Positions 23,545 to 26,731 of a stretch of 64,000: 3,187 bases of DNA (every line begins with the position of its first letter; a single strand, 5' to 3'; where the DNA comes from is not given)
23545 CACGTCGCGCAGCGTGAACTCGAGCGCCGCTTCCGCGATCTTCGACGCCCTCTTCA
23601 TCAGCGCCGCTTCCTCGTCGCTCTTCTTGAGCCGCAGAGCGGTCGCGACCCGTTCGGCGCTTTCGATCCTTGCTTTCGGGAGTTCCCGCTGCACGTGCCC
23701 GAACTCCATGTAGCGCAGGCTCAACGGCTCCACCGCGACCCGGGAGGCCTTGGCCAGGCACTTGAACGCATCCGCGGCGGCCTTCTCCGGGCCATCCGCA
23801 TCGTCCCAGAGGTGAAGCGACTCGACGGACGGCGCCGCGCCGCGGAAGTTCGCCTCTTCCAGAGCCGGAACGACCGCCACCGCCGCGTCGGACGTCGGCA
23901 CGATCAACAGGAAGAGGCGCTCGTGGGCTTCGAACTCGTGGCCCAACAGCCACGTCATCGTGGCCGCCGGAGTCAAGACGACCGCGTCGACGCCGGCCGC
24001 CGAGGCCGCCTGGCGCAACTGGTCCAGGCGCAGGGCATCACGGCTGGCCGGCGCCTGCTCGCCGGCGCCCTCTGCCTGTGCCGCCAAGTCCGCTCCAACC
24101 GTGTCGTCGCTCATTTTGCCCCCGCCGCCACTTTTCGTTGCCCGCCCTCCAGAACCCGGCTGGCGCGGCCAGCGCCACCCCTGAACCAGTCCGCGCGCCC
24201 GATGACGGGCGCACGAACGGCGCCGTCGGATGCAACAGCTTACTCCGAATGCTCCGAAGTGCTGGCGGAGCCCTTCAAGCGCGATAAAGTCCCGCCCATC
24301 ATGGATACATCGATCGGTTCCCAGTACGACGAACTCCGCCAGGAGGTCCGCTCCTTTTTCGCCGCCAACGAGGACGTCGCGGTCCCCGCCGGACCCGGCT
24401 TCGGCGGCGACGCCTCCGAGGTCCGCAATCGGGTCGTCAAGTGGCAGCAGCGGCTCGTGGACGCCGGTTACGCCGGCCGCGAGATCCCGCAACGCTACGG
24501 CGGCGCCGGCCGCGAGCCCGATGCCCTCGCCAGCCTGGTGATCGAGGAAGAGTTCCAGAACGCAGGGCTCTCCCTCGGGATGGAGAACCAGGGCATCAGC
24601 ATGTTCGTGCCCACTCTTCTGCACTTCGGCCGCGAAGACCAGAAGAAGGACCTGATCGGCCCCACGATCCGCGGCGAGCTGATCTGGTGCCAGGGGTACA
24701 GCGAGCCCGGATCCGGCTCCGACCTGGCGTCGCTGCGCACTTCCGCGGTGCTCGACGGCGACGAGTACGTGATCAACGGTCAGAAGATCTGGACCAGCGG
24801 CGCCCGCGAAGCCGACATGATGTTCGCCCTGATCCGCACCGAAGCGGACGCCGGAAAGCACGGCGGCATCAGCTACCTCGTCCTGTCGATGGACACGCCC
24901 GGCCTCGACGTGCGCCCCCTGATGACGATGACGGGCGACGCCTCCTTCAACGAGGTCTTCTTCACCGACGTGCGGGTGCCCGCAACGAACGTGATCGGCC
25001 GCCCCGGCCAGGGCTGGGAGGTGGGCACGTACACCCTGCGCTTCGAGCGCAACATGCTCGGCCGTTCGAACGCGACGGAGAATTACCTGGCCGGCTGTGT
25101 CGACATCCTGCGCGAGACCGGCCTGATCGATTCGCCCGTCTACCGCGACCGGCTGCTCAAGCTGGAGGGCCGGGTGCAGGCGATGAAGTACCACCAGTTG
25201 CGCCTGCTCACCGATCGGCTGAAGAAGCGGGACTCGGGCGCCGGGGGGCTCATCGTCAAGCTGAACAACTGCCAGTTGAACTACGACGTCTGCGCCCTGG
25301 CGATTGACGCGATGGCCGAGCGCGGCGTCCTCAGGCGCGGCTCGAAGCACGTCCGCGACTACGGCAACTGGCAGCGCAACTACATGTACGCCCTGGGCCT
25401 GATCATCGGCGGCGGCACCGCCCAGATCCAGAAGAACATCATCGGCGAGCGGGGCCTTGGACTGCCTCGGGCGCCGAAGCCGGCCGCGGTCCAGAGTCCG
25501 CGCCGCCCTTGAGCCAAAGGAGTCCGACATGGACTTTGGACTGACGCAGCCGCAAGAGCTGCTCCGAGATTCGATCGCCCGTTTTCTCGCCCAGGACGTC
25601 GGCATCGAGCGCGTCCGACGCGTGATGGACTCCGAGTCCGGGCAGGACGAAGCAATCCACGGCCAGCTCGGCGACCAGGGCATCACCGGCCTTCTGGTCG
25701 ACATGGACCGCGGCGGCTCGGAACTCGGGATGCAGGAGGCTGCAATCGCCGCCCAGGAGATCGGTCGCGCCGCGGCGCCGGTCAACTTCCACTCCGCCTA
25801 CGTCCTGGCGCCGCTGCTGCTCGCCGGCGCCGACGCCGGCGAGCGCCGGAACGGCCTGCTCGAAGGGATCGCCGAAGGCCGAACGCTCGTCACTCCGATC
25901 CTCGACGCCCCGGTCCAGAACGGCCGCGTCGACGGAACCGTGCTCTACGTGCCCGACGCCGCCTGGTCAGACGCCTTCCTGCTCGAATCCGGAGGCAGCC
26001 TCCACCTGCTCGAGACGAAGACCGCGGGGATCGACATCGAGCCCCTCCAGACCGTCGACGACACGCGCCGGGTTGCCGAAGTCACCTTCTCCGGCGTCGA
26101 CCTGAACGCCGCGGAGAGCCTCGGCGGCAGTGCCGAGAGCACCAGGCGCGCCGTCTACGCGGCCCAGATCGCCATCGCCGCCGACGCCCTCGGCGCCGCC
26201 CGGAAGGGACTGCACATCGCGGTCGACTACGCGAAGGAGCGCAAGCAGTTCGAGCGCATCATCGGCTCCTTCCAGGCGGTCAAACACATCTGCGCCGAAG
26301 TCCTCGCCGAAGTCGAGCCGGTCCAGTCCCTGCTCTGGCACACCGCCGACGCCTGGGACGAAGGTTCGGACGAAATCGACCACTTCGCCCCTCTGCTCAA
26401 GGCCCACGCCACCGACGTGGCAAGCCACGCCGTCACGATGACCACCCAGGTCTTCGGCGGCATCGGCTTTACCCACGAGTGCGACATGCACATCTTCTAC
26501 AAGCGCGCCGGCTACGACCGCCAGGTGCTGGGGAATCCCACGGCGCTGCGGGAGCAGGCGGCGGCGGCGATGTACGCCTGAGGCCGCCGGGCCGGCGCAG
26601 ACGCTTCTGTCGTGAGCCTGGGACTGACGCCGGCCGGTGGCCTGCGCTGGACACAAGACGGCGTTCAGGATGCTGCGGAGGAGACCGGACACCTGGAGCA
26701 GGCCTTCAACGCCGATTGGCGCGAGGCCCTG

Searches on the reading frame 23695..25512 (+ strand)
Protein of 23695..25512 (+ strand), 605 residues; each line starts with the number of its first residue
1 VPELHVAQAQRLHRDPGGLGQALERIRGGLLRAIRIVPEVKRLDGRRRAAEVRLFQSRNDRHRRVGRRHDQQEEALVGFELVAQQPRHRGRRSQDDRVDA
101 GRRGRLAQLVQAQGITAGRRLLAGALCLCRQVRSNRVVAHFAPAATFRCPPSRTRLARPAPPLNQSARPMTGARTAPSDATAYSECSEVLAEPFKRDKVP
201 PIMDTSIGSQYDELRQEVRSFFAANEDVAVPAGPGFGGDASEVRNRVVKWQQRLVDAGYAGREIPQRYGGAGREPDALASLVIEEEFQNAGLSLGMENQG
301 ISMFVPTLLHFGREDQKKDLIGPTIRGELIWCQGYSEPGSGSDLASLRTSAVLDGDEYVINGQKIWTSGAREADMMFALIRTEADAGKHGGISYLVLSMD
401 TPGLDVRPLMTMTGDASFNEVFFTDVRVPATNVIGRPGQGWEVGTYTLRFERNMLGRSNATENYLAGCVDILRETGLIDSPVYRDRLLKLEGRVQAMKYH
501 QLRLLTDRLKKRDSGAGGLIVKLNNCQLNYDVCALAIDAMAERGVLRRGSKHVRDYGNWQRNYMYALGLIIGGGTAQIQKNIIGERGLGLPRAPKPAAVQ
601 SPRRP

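Call 6: search_protein_families(library=pfam, proteins=[window:23695-25512:+])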
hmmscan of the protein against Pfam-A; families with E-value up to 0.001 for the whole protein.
window:23695-25512:+ (605 aa): 3 families
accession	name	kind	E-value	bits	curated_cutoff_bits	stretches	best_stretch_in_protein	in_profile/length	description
PF02770.24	Acyl-CoA_dh_M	-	6.1e-20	71.6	33.3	1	332-426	1-97/97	Acyl-CoA dehydrogenase, middle domain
PF00441.29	Acyl-CoA_dh_1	-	7.7e-12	46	22.4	1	438-587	1-149/150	Acyl-CoA dehydrogenase, C-terminal domain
PF02771.21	Acyl-CoA_dh_N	-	1.2e-10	42.1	22.9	1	240-328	29-113/113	Acyl-CoA dehydrogenase, N-terminal domain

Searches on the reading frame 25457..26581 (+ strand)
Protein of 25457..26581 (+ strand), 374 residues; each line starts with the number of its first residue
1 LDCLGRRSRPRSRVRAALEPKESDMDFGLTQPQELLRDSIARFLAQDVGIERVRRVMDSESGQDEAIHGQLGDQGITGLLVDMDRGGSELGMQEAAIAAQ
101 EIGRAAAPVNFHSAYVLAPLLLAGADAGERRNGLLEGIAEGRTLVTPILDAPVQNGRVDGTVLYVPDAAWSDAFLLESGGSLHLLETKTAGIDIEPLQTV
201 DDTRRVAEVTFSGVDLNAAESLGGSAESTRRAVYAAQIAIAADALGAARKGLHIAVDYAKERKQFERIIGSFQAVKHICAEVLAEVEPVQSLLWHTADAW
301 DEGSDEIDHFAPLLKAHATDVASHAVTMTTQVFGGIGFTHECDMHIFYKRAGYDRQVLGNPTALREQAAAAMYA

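Call 6: search_protein_families(library=pfam, proteins=[window:25457-26581:+])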
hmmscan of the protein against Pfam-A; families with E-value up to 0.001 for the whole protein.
window:25457-26581:+ (374 aa): 4 families
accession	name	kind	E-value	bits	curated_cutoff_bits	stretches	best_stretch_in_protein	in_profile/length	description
PF00441.29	Acyl-CoA_dh_1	-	1.1e-20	74.8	22.4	1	236-372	14-149/150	Acyl-CoA dehydrogenase, C-terminal domain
PF02771.21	Acyl-CoA_dh_N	-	9.9e-11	42.5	22.9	1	31-128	2-101/113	Acyl-CoA dehydrogenase, N-terminal domain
PF08028.16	Acyl-CoA_dh_2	-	1.5e-07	32.2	22.7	1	239-338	2-110/134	Acyl-CoA dehydrogenase, C-terminal domain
PF22924.1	ACOX_C_alpha1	-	5e-05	23.6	27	0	304-370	100-166/169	Acyl-CoA oxidase, C-alpha1 domain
